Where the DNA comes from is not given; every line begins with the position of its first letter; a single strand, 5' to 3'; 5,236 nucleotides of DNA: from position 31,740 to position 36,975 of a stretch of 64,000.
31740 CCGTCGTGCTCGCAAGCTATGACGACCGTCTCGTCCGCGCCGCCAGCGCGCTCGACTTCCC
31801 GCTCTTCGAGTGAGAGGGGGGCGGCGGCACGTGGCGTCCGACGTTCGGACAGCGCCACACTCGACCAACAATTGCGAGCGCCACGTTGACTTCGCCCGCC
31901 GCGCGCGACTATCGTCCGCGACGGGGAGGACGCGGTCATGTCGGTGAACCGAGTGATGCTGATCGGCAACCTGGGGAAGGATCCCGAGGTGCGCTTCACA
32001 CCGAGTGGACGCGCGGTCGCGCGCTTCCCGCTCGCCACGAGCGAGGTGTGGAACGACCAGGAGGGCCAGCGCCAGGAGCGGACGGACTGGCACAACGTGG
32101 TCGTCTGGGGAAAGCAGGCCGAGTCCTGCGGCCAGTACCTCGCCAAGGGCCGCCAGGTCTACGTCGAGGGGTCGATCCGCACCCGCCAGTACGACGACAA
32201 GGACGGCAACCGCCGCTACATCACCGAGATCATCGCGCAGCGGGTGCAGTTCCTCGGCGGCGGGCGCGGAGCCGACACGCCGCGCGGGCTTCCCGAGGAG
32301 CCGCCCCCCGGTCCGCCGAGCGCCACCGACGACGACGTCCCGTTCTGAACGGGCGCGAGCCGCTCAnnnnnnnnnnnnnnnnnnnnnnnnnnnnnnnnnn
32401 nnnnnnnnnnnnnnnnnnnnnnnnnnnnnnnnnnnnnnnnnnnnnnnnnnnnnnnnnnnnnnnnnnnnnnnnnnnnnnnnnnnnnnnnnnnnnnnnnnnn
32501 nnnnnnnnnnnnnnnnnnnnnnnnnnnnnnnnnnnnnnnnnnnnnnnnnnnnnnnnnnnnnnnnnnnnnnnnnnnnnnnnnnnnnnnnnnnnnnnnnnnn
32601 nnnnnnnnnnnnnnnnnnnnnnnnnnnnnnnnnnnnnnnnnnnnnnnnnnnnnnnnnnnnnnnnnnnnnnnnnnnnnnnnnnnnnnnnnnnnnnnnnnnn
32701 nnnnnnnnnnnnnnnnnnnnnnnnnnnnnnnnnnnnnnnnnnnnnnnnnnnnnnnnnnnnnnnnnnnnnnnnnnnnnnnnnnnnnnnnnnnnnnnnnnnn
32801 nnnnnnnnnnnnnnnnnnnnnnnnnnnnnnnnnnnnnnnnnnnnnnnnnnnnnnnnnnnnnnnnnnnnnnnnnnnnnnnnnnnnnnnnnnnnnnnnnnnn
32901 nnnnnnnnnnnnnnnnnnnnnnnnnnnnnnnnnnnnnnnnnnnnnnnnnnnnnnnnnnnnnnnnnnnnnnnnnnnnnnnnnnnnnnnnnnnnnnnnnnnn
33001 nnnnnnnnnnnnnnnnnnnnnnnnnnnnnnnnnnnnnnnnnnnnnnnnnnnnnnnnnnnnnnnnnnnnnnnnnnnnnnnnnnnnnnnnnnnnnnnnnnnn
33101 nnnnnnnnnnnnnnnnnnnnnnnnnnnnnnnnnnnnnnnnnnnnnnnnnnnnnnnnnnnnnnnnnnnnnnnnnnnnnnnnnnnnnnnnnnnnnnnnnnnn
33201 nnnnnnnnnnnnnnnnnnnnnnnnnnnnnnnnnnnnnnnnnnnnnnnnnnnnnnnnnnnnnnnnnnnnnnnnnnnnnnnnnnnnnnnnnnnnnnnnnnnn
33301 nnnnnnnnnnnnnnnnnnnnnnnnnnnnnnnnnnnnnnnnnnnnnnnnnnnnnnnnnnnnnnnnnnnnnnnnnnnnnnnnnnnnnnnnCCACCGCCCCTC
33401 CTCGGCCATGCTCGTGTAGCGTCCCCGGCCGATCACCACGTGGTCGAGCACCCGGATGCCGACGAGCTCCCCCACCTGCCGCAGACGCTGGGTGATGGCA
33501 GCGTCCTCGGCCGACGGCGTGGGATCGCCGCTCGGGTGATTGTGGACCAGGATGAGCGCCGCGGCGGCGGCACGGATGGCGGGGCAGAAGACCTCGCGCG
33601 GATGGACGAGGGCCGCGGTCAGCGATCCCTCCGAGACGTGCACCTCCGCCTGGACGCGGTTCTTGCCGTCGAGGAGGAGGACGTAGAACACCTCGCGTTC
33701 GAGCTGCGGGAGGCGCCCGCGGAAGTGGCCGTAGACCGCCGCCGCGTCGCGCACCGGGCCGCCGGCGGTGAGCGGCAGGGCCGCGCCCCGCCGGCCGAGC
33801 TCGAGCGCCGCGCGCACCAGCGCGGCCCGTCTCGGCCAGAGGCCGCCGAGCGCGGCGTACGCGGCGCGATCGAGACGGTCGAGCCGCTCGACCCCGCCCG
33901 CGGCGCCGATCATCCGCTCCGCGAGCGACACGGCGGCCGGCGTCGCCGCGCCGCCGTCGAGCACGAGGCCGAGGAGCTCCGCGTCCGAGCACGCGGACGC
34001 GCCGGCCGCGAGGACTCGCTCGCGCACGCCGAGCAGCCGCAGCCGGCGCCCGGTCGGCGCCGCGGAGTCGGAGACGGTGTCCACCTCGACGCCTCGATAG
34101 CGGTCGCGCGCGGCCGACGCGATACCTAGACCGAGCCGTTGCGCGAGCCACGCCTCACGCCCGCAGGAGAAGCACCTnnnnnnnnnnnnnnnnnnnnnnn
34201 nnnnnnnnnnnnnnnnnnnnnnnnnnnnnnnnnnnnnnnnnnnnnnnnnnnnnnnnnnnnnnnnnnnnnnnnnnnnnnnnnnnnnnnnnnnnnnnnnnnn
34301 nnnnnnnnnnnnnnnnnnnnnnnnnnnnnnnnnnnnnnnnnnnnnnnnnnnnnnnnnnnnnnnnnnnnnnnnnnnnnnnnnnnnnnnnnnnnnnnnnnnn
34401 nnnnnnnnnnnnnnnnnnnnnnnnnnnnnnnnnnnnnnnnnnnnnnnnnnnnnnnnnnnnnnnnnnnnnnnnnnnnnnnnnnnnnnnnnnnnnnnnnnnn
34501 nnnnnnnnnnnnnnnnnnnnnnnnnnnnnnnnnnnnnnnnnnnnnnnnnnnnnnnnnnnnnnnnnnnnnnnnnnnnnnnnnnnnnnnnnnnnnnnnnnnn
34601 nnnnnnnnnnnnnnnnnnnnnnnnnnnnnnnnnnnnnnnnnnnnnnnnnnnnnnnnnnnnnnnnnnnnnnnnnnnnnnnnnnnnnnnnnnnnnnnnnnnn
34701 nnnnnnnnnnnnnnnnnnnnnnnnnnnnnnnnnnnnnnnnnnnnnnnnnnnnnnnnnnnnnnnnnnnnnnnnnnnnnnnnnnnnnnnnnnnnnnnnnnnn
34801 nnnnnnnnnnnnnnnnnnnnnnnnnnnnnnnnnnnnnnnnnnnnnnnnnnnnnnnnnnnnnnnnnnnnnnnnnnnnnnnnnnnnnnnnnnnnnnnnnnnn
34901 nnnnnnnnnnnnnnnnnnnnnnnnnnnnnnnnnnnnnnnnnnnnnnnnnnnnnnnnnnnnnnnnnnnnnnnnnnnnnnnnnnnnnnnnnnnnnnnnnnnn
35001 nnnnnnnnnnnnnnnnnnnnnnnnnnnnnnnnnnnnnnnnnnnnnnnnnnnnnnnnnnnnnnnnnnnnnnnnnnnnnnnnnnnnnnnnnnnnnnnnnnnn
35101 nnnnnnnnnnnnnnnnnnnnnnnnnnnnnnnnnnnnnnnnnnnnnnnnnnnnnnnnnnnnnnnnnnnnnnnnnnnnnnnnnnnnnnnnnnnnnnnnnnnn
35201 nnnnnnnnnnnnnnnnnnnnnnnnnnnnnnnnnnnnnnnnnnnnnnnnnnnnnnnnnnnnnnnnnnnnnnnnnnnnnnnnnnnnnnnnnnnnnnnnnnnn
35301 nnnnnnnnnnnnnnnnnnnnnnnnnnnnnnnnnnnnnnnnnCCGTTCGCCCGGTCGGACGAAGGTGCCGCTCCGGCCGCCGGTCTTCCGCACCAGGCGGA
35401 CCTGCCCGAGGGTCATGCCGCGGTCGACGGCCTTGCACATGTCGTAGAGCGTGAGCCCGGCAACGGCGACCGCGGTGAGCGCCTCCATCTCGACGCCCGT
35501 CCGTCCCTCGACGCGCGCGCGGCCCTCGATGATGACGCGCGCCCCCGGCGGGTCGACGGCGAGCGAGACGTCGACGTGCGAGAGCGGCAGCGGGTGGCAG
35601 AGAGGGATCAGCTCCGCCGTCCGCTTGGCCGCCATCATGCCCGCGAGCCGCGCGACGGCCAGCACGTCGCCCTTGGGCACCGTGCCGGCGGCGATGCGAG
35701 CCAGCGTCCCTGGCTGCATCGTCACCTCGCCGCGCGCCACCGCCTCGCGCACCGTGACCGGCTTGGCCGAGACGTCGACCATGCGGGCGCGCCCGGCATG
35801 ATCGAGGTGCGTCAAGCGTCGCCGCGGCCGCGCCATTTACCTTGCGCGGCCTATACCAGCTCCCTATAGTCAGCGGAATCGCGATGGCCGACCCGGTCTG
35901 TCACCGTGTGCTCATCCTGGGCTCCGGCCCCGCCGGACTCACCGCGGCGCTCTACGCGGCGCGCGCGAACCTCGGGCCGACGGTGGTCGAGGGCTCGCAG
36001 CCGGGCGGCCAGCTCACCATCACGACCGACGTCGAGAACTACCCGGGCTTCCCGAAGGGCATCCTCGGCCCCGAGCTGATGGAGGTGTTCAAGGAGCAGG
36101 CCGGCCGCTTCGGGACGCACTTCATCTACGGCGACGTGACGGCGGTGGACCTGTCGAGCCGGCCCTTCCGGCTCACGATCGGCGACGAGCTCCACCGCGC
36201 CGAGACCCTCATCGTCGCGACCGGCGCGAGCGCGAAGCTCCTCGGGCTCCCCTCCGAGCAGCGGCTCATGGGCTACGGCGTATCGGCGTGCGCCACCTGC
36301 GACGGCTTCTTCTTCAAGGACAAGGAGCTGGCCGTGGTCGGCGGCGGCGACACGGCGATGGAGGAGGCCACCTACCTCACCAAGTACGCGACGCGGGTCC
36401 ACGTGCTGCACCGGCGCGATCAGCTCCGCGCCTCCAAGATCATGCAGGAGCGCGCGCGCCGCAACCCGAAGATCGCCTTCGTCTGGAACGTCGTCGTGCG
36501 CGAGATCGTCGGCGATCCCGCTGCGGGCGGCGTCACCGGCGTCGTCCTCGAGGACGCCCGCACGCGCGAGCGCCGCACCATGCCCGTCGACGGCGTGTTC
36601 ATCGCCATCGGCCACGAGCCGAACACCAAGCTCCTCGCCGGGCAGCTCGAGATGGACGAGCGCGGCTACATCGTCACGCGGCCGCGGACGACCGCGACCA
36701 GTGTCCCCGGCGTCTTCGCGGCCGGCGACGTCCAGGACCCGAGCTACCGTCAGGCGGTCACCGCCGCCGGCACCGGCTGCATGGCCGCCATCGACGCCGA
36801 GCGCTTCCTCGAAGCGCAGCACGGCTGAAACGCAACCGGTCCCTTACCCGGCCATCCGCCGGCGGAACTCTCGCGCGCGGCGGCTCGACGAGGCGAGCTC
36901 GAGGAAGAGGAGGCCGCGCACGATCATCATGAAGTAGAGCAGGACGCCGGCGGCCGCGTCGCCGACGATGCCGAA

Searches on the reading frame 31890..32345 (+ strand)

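Call 61: search_protein_families(library=pfam, proteins=[window:31890-32345:+], max_evalue=0.00001)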
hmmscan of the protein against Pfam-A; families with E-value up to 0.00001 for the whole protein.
window:31890-32345:+ (152 aa): 1 family
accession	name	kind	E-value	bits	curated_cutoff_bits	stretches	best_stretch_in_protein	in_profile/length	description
PF00436.31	SSB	-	3.1e-42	143.3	26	1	19-122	1-104/104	Single-strand binding protein family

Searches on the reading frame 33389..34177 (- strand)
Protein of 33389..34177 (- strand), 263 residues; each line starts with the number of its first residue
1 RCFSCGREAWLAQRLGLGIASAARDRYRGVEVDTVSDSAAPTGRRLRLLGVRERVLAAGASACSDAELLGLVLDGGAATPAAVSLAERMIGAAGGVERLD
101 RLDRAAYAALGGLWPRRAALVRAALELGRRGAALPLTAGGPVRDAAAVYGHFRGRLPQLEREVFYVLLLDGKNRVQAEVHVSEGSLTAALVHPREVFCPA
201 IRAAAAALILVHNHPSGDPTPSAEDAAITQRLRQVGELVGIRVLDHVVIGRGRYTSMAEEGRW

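Call 63: search_protein_families(library=pfam, proteins=[window:33389-34177:-], max_evalue=0.00001)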
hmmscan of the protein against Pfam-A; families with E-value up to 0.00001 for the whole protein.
window:33389-34177:- (263 aa): 2 families
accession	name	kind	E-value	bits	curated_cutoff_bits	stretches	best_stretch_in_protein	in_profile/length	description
PF04002.20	RadC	-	5.6e-43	146.2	22.1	1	144-261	3-120/121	RadC-like JAB domain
PF20582.4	UPF0758_N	-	6.1e-09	36.3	27.1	1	52-116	11-74/77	UPF0758 N-terminal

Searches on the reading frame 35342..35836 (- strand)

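Call 63: search_protein_families(library=pfam, proteins=[window:35342-35836:-], max_evalue=0.00001)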
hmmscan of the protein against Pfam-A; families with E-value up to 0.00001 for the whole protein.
window:35342-35836:- (165 aa): 1 family
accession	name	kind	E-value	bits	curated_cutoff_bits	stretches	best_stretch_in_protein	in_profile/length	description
PF01967.27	MoaC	-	7.6e-56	188.3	27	1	19-154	1-136/136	MoaC family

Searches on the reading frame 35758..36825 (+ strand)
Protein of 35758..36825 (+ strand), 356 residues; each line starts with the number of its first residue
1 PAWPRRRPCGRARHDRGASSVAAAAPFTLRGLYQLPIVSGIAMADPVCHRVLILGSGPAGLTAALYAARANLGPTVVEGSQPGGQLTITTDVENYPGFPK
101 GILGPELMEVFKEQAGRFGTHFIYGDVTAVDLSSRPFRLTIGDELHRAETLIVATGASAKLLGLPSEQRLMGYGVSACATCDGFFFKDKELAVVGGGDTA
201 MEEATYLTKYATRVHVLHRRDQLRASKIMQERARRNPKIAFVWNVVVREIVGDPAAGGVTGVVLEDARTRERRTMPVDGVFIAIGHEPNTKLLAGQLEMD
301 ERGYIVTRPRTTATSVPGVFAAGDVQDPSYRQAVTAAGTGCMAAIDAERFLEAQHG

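Call 63: search_protein_families(library=pfam, proteins=[window:35758-36825:+], max_evalue=0.00001)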
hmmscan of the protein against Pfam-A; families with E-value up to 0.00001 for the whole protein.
window:35758-36825:+ (356 aa): 6 families
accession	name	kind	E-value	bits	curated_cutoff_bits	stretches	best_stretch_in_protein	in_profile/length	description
PF07992.20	Pyr_redox_2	-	5.9e-55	187.2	26.1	1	50-340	2-291/291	Pyridine nucleotide-disulphide oxidoreductase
PF00070.33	Pyr_redox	-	1e-19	71.3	22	1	191-265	2-80/82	Pyridine nucleotide-disulphide oxidoreductase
PF13738.12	Pyr_redox_3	-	2.1e-19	70.3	30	1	126-323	103-305/305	Pyridine nucleotide-disulphide oxidoreductase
PF01266.30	DAO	-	6.8e-07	29.6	27.9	0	50-84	1-37/353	FAD dependent oxidoreductase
PF00890.30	FAD_binding_2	-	2.1e-06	27.7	20.4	0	51-86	2-38/414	FAD binding domain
PF13450.12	NAD_binding_8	-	6.2e-06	26.9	21.9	0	53-90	1-39/68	NAD(P)-binding Rossmann-like domain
